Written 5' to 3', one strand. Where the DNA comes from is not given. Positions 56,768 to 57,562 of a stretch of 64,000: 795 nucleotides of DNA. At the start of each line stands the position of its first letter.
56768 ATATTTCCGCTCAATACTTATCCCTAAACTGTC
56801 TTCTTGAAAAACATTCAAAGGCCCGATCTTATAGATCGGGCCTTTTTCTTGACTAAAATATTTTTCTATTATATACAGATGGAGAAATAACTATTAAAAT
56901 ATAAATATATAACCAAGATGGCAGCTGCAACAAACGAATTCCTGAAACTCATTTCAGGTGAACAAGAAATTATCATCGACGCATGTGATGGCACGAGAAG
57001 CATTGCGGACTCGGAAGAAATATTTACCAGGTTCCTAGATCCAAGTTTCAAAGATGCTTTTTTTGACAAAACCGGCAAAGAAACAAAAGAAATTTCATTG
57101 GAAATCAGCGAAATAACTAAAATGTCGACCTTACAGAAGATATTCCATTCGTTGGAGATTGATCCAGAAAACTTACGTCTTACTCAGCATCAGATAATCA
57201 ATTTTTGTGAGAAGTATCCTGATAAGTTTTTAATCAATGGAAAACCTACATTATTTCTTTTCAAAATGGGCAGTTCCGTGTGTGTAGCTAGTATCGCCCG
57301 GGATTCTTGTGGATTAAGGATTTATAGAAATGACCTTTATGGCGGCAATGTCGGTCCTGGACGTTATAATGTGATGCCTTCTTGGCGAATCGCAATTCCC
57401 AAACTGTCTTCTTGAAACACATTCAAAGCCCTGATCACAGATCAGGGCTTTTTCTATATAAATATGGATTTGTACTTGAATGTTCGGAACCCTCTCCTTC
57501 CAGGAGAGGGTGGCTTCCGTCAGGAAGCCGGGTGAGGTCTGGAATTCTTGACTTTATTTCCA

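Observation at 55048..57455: Array of four diverged tandem paralogs (~160 aa), each an autonomous promoter-gene-terminator module, immediately upstream of tuf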

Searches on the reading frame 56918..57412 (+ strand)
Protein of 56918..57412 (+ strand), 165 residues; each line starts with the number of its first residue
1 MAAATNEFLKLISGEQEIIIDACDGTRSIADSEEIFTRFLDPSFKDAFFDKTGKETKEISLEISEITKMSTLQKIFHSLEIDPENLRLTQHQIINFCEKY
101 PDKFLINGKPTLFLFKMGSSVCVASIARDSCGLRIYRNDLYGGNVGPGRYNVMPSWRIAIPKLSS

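Call 4: search_protein_families(library=pfam, proteins=[window:56918-57412:+], max_evalue=1)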
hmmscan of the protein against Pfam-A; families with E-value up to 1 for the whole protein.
window:56918-57412:+ (165 aa): 0 families

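Call 16: predict_structure(alignment_id=A2)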
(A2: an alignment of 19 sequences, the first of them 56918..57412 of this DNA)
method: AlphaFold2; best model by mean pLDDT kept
length: 165 residues; sequences in the alignment: 19
mean_pLDDT: 86.3   pTM: 0.84
mean pLDDT of the five models: 86.3, 86.1, 84.4, 83.2, 82.3
residues with pLDDT >= 90: 95; 70-90: 50; 50-70: 13; < 50: 7
segments of 3 or more residues with pLDDT < 50: 143-147
pLDDT, mean of each block of 10 residues (from residue 1): 69 90 92 94 77 86 94 88 88 96 90 90 94 92 54 91 77
secondary structure, 60 per line:
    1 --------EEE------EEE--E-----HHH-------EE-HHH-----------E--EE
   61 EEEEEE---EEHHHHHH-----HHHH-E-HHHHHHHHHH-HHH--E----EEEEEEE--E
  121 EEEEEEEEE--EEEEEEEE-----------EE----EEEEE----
elements in order: E9-11 E18-20 E59-66 H72-77 H83-86 H90-99 E111-117 E120-129 E132-139 E157-161

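Call 29: find_related_loci(query=A2, collection=genome_contigs, flank=10000)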
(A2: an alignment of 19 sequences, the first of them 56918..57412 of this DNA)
Query A2 (165 aa) in genome_contigs; peptide patterns used: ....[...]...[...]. (x = any residue, [..] = any of these).
179 stretches matched a pattern; 62 encode a relative of the query (tblastn E <= 1e-3); 62 distinct loci.
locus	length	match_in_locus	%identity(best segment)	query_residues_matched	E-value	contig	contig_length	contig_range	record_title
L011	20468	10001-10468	37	3-162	8e-29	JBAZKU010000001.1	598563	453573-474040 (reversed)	MAG: Candidatus Paceibacterota bacterium isolate SO_2017_LW4_151 scaffold_39_c1_LW137-91_2017, whole genome shotgun sequ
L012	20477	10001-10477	36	1-163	1e-27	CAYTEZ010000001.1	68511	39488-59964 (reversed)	MAG TPA_asm: uncultured Gammaproteobacteria bacterium isolate SRP170004_co1_41 genome assembly, contig: NODE_448_length_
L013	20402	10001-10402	40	2-136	4e-26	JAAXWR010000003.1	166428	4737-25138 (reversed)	MAG: Candidatus Yonathbacteria bacterium isolate W9_Combined_metabat2_032 W9_Combined_metabat2_032_NODE_43, whole genome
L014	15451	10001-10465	33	5-163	2e-25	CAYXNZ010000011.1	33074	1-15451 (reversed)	MAG TPA_asm: uncultured Gammaproteobacteria bacterium isolate binchicken_co181_167 genome assembly, contig: NODE_1739_le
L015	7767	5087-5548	34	8-165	1e-25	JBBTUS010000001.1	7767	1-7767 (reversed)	MAG: Patescibacteria group bacterium isolate H41-bin087_1 H41_bin087_1_000000000001, whole genome shotgun sequence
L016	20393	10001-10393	40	6-136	2e-25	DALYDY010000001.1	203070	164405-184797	MAG TPA_asm: Candidatus Paceibacterota bacterium isolate CTOTU14240 NODE_3_length_203070_cov_6.730424, whole genome shot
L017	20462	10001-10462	35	8-165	5e-25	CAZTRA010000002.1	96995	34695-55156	MAG TPA_asm: uncultured Candidatus Saccharibacteria bacterium isolate SRP219642_co4_90 genome assembly, contig: NODE_284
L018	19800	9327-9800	34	4-165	6e-25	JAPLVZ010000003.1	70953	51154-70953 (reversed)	MAG: Candidatus Falkowbacteria bacterium isolate LacPavin_0419_WC90_MAG_43_11 LacPavin_0419_WC90_scaffold_435800, whole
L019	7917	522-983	35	8-165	6e-25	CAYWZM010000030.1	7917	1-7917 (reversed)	MAG TPA_asm: uncultured Candidatus Saccharibacteria bacterium isolate SRP135725_co1_187 genome assembly, contig: NODE_13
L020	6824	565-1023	34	9-165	6e-25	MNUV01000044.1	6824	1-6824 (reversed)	MAG: Candidatus Falkowbacteria bacterium CG1_02_41_21 cg1_0.2_scaffold_13988_c, whole genome shotgun sequence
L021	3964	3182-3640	38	9-165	1e-24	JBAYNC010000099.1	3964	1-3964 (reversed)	MAG: Patescibacteria group bacterium isolate SO_2016_LW1_55 scaffold42280_LW64-88_2016, whole genome shotgun sequence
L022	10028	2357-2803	37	13-165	3e-24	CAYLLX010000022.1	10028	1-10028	MAG TPA_asm: uncultured Candidatus Saccharibacteria bacterium isolate SRP286056_co1_678 genome assembly, contig: NODE_87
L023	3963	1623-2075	36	9-163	4e-24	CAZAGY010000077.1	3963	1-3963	MAG TPA_asm: uncultured Gammaproteobacteria bacterium isolate SRP178699_co1_485 genome assembly, contig: NODE_35209_leng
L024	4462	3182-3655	33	1-162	6e-24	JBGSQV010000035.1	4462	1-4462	MAG: Candidatus Paceibacteria bacterium isolate JTS-AC341 k141_2836472, whole genome shotgun sequence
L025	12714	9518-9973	36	9-164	6e-24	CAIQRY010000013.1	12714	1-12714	uncultured bacterium isolate AM-lipid-02-D9_bin-0787 genome assembly, contig: bin-0787:13/68, whole genome shotgun seque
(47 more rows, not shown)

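Call 36: fold_search(model_id=the predicted structure, library=pdb)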
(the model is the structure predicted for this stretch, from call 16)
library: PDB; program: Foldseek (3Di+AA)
matches with E <= 10: 472; with E <= 0.001: 0
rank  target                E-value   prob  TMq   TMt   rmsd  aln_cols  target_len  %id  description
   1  3q0x_B                6.4e-01  0.06  0.18  0.16  14.5       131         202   14  N-terminal coiled-coil dimer domain of C. reinhardtii SAS-6 homolog Bld12p (released 2011-02-09)
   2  3wfp_C                6.8e-01  0.15  0.17  0.07   7.1        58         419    9  tRNA processing enzyme (apo form 2) (released 2014-01-01)
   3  6rv8_A                6.8e-01  0.06  0.16  0.08  15.2       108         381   13  Crystal Structure of Glucuronoyl Esterase from Cerrena unicolor covalent complex with the aldouronic acid UXXR (released 2020-03-18)
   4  4l7v                  9.8e-01  0.20  0.20  0.18   9.2        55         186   13  Crystal structure of Protein L-isoaspartyl-O-methyltransferase of Vibrio cholerae (released 2014-06-18)
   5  6rv9_A                9.8e-01  0.04  0.16  0.08  15.3       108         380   13  Crystal Structure of Glucuronoyl Esterase from Cerrena unicolor inactive S270A variant in complex with the aldouronic  (released 2020-03-18)
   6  8cht_D                1.1e+00  0.06  0.23  0.25  13.1       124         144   12  Crystal structure of human PURA (fragment Glu57-Glu212, PUR repeat I and II) (released 2024-02-21)
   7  2gu3                  1.2e+00  0.09  0.20  0.25  11.7       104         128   12  YpmB protein from Bacillus subtilis (released 2006-05-30)
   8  6rv7_A                1.2e+00  0.04  0.16  0.08  15.2       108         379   13  Crystal Structure of Glucuronoyl Esterase from Cerrena unicolor inactive S270A variant in complex with the aldouronic  (released 2020-03-18)
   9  6rtv_A                1.2e+00  0.04  0.16  0.08  15.3       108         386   13  Crystal Structure of Glucuronoyl Esterase from Cerrena unicolor inactive S270A variant (released 2020-03-18)
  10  6wac                  1.5e+00  0.02  0.15  0.11  11.4       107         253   13  FF248-249AA PCNA mutant defective in BIR (released 2020-09-30)
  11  6h9u_A                1.6e+00  0.06  0.19  0.09  12.3        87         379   10  Crystal structure of the BiP NBD and MANF SAP complex (released 2019-02-06)
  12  6ru2_A                1.6e+00  0.05  0.16  0.08  13.6        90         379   14  Crystal Structure of Glucuronoyl Esterase from Cerrena unicolor (released 2020-03-18)
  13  3q7j_A                1.6e+00  0.01  0.12  0.04  16.1       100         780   13  Engineered Thermoplasma Acidophilum F3 factor mimics human aminopeptidase N (APN) as a target for anticancer drug deve (released 2011-07-27)
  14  5w3t_B                1.8e+00  0.13  0.18  0.10   4.8        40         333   18  Crystal structure of PopP2 in complex with IP6 (released 2017-08-09)
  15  3q6a_B                1.8e+00  0.05  0.22  0.26  13.7       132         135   12  X-ray crystal structure of the protein SSP2350 from Staphylococcus saprophyticus, Northeast structural genomics consor (released 2011-04-06)
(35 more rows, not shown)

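Call 48: find_homologous_proteins(query=A2, max_evalue=1e-10)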
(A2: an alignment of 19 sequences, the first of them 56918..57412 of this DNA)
Query A2 (19 sequences) (165 aa, profile of the alignment): 205 proteins with E <= 1e-10 among 5978 candidates; the best 120 are listed.
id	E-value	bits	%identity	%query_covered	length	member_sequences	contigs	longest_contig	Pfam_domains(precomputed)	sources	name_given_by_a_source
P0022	7.2e-100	350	31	95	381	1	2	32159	-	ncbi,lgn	-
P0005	2.2e-80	287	39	80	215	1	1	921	-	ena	-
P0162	8.3e-80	285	40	79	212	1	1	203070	-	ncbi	-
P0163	5.1e-79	282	38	85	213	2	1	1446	-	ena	-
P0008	2.0e-77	277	35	96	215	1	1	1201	-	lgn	-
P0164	2.4e-76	273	36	97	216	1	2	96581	-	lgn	-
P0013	3.8e-76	273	33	95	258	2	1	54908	-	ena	-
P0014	5.7e-76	272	41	95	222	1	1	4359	-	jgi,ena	-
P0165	8.9e-75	268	38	79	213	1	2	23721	-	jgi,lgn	jgi:hypothetical protein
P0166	1.3e-74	268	32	95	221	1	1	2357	-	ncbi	-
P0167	3.0e-74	267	36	95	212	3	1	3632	-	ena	-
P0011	3.1e-74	267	34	94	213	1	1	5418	-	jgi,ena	-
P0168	7.5e-74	265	36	94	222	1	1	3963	-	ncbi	-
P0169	7.7e-74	265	35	94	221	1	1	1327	-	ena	-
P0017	1.0e-73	265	34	79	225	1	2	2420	-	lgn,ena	-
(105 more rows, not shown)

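Call 52: search_protein_families(library=padloc, proteins=[window:56918-57412:+], max_evalue=0.1)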
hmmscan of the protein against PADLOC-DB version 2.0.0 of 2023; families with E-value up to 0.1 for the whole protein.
window:56918-57412:+ (165 aa): 0 families

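Call 53: search_protein_families(library=ncbifam, proteins=[window:56918-57412:+], max_evalue=0.1)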
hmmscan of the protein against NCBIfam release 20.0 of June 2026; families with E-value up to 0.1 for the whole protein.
window:56918-57412:+ (165 aa): 0 families

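Call 54: search_protein_families(library=phrogs, proteins=[window:56918-57412:+], max_evalue=0.1)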
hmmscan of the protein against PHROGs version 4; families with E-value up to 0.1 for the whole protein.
window:56918-57412:+ (165 aa): 0 families

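Call 76: find_related_loci(query=A2, collection=viral_contigs, flank=6000)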
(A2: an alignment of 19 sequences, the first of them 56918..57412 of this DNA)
Query A2 (165 aa) in viral_contigs; peptide patterns used: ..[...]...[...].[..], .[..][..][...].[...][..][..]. (x = any residue, [..] = any of these).
50 stretches matched a pattern; 2 encode a relative of the query (tblastn E <= 1e-3); 2 distinct loci.
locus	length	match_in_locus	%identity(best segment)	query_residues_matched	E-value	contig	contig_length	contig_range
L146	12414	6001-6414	38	22-163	8e-24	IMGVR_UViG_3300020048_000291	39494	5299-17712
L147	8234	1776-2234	33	5-163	6e-21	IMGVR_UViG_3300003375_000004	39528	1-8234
